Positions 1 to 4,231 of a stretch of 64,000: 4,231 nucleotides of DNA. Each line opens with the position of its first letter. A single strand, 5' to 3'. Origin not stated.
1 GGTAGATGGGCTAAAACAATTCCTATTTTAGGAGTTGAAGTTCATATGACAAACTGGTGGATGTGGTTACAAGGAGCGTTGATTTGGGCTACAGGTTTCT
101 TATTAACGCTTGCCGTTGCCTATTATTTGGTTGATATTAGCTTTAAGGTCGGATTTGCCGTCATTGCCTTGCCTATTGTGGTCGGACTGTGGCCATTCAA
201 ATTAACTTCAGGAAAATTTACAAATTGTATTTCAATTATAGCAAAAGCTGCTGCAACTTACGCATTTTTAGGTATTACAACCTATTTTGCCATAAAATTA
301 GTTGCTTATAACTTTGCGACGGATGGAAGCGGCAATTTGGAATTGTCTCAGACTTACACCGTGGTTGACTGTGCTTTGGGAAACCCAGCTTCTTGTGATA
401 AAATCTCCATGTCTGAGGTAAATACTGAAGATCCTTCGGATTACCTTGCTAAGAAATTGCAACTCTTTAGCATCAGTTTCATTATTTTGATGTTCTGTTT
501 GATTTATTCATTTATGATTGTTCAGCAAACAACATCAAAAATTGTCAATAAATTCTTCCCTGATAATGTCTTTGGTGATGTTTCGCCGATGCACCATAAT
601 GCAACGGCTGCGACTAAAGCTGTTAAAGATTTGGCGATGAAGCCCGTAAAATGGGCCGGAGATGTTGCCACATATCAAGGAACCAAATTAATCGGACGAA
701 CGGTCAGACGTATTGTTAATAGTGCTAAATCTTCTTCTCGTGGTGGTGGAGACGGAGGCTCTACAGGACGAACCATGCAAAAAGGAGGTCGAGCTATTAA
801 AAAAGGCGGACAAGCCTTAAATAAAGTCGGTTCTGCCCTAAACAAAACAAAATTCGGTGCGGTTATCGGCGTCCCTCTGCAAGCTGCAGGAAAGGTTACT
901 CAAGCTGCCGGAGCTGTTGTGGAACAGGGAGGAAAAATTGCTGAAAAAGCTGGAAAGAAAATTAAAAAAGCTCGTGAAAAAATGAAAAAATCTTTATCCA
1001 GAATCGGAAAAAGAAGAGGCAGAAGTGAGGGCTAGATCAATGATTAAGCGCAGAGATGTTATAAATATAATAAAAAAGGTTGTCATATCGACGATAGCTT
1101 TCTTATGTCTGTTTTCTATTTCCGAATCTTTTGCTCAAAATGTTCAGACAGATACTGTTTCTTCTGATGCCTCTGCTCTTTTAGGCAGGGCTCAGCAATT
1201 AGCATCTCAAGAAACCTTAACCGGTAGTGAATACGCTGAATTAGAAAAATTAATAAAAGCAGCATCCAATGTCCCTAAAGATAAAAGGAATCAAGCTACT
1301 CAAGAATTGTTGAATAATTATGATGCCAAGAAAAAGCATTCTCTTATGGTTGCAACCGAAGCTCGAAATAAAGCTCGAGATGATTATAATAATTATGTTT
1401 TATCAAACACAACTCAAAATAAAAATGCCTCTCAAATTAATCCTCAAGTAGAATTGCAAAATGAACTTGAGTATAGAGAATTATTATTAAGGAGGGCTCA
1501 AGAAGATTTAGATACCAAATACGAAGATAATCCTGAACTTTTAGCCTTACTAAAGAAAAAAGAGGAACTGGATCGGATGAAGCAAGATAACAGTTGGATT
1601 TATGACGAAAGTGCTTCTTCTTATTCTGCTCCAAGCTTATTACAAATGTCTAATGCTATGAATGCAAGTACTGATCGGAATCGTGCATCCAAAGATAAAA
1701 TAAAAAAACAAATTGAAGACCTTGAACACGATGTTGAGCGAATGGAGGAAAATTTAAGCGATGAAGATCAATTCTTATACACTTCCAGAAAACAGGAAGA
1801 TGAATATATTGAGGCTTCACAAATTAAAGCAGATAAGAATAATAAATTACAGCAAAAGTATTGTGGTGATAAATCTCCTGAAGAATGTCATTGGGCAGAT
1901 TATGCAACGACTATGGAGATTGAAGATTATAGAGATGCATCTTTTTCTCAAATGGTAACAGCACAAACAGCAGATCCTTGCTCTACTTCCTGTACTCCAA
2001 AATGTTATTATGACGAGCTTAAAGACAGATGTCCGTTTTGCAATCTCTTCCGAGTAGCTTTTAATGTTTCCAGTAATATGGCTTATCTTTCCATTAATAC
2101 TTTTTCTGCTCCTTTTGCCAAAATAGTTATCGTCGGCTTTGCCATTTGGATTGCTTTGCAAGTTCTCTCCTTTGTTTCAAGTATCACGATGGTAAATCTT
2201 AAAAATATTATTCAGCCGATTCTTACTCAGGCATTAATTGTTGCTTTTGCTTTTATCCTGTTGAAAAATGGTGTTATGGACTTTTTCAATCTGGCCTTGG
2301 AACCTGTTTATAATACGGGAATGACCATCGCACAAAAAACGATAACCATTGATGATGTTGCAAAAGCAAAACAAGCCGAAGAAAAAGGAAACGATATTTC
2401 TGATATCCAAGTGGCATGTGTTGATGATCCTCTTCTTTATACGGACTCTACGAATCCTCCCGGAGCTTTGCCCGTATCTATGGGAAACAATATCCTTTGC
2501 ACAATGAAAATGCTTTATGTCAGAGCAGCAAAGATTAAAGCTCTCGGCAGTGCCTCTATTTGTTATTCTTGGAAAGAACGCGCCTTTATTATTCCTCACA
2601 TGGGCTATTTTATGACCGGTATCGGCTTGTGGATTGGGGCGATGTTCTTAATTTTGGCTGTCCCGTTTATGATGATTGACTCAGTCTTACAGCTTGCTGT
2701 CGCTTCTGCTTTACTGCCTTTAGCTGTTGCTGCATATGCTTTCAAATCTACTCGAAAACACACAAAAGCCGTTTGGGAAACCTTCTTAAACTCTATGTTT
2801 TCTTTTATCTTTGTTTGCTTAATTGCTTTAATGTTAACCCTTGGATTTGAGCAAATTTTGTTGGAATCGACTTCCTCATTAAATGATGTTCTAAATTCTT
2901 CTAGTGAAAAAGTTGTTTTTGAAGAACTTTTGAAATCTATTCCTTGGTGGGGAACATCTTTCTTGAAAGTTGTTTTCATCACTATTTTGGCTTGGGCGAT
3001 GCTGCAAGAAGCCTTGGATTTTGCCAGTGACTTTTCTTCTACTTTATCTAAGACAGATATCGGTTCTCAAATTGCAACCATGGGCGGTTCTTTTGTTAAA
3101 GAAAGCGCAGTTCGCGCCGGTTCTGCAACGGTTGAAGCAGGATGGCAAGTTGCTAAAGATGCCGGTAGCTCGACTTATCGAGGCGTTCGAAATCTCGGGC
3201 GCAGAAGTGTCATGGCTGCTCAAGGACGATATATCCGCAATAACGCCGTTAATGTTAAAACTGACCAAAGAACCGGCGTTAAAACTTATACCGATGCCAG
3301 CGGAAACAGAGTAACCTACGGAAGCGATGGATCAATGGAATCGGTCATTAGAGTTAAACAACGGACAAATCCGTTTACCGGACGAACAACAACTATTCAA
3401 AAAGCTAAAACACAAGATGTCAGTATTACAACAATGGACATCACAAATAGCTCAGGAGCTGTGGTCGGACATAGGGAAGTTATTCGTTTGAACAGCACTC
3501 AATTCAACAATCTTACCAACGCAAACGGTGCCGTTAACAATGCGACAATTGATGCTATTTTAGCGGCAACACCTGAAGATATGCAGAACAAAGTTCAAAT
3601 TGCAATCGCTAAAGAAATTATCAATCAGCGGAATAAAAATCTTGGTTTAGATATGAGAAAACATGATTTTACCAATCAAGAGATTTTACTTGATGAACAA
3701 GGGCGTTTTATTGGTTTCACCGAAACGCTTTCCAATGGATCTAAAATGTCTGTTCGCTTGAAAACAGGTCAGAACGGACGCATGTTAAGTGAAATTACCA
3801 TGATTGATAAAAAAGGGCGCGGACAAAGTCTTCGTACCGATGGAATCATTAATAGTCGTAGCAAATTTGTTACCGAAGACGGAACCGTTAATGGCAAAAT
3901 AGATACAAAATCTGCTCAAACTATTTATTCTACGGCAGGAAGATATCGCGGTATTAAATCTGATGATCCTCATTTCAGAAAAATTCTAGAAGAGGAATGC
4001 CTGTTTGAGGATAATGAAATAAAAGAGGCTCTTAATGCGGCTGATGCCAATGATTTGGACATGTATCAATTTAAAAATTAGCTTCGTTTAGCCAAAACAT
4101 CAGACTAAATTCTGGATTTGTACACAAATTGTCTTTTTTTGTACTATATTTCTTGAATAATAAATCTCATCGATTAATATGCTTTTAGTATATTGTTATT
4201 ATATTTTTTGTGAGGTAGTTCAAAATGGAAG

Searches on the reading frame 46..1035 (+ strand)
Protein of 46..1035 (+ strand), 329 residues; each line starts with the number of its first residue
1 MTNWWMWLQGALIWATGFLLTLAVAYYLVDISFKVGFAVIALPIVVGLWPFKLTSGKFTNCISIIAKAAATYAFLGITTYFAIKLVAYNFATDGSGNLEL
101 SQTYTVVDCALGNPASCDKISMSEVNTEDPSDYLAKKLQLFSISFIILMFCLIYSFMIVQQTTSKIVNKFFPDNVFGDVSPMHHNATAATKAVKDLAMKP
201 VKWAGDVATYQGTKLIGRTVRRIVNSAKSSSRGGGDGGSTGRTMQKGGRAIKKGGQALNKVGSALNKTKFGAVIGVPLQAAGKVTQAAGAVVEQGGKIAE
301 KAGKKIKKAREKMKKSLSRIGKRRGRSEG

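Call 15: search_protein_families(library=ncbifam, proteins=[window:46-1035:+], max_evalue=0.00001)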
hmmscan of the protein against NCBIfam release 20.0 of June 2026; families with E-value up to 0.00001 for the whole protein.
window:46-1035:+ (329 aa): 0 families

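Call 30: search_protein_families(library=pfam, proteins=[window:46-1035:+], max_evalue=0.001)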
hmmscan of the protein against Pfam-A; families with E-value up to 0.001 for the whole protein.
window:46-1035:+ (329 aa): 0 families

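Call 72: find_encoding_contigs(protein=window:46-1035:+, flank=10000, max_places=2)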
Protein window:46-1035:+ (329 aa): no gene with exactly this product is on record in the collection.

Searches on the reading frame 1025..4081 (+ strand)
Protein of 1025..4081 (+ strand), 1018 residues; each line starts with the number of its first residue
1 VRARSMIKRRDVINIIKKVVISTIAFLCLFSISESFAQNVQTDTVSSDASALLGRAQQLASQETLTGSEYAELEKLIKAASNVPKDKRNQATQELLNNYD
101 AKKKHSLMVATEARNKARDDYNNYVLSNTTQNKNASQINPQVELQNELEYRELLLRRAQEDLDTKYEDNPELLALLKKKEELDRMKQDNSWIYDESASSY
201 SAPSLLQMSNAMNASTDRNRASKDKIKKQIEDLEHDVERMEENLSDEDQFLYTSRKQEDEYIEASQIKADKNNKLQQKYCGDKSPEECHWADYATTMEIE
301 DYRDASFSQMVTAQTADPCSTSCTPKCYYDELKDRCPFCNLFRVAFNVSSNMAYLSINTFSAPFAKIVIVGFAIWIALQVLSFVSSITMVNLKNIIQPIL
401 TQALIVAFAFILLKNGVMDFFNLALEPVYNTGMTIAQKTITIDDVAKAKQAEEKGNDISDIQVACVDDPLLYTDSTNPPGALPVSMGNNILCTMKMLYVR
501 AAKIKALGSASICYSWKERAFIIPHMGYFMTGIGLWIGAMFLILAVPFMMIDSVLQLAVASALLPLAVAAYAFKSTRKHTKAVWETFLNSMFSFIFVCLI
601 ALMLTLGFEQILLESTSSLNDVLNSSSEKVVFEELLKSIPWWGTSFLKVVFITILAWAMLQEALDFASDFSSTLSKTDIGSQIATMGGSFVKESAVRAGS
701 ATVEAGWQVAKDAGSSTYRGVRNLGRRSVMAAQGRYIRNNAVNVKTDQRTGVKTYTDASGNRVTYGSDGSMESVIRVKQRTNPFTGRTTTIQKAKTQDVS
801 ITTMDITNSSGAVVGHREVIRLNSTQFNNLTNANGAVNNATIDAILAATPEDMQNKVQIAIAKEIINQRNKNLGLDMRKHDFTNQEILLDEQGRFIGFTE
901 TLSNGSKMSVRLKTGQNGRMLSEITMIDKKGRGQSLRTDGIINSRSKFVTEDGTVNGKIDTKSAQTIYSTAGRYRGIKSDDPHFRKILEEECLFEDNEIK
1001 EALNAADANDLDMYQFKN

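Call 15: search_protein_families(library=ncbifam, proteins=[window:1025-4081:+], max_evalue=0.00001)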
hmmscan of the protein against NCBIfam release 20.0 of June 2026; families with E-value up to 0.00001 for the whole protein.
window:1025-4081:+ (1018 aa): 0 families

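Call 30: search_protein_families(library=pfam, proteins=[window:1025-4081:+], max_evalue=0.001)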
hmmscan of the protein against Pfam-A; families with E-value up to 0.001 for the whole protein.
window:1025-4081:+ (1018 aa): 1 family
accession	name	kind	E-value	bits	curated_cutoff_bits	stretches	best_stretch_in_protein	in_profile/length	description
PF04610.19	TrbL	-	0.00013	22.3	25.9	1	523-618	95-190/215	TrbL/VirB6 plasmid conjugal transfer protein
